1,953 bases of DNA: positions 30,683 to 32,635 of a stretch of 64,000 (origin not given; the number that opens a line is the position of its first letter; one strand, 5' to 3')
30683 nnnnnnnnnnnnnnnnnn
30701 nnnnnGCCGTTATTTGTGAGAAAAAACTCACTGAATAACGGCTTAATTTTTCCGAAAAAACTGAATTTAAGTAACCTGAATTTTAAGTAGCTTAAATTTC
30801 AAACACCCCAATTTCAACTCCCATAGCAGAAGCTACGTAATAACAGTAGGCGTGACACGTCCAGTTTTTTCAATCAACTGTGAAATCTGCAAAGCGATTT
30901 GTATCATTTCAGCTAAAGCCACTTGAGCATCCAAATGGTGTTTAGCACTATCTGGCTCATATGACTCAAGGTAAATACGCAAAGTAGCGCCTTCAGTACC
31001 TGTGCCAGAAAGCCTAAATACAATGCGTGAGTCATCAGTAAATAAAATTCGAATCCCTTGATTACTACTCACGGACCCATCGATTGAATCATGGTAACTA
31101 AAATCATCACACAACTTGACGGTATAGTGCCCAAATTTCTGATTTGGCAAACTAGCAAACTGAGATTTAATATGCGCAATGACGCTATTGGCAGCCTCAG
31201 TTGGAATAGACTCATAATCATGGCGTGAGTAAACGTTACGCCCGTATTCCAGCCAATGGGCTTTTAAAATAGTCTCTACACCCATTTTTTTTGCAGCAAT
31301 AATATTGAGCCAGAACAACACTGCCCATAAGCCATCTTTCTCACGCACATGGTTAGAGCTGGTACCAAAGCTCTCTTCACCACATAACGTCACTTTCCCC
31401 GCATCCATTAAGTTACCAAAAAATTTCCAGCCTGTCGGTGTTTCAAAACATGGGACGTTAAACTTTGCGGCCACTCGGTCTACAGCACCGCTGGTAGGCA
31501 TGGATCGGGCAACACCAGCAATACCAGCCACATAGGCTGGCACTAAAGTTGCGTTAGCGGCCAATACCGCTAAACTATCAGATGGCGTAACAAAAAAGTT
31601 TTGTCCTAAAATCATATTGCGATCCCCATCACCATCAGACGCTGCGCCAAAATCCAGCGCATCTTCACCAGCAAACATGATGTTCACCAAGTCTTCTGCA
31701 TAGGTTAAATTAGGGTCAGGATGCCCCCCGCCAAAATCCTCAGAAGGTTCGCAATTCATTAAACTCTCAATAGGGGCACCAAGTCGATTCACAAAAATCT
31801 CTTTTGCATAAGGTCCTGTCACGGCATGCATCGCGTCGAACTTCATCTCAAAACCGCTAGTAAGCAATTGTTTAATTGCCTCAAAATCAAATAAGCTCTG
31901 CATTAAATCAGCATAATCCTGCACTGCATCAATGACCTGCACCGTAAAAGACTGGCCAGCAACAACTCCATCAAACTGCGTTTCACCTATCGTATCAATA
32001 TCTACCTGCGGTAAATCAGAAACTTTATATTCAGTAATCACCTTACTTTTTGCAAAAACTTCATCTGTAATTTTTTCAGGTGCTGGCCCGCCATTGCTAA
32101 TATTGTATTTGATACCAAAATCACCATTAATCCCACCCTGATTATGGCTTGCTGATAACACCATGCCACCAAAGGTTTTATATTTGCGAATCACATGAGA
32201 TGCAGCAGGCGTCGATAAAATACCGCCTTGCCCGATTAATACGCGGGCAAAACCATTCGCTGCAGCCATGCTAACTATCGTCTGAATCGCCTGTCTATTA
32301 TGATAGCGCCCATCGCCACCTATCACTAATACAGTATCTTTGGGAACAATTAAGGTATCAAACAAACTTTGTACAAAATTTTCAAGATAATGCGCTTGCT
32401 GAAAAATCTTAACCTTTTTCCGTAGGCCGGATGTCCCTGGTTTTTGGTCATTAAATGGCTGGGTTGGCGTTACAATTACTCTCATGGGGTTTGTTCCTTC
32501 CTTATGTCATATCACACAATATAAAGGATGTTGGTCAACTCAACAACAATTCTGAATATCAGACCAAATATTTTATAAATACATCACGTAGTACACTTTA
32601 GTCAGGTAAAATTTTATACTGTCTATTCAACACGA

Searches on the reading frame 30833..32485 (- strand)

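Call 47: search_protein_families(library=pfam, proteins=[window:30833-32485:-], max_evalue=0.00001)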
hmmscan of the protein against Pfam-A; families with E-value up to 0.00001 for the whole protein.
window:30833-32485:- (550 aa): 4 families
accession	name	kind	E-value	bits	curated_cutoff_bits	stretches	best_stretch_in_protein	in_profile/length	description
PF24947.1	PGM1_C_vert_fung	-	6e-46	156.6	27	1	416-547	1-138/138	Phosphoglucomutase-1, C-terminal domain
PF02878.22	PGM_PMM_I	-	1.7e-29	102.7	22.5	1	14-152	2-136/138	Phosphoglucomutase/phosphomannomutase, alpha/beta/alpha domain I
PF02880.22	PGM_PMM_III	-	2.1e-24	86.3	20.7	1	302-414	2-115/115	Phosphoglucomutase/phosphomannomutase, alpha/beta/alpha domain III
PF02879.22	PGM_PMM_II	-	4.6e-14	53.2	29.3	1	190-293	2-99/103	Phosphoglucomutase/phosphomannomutase, alpha/beta/alpha domain II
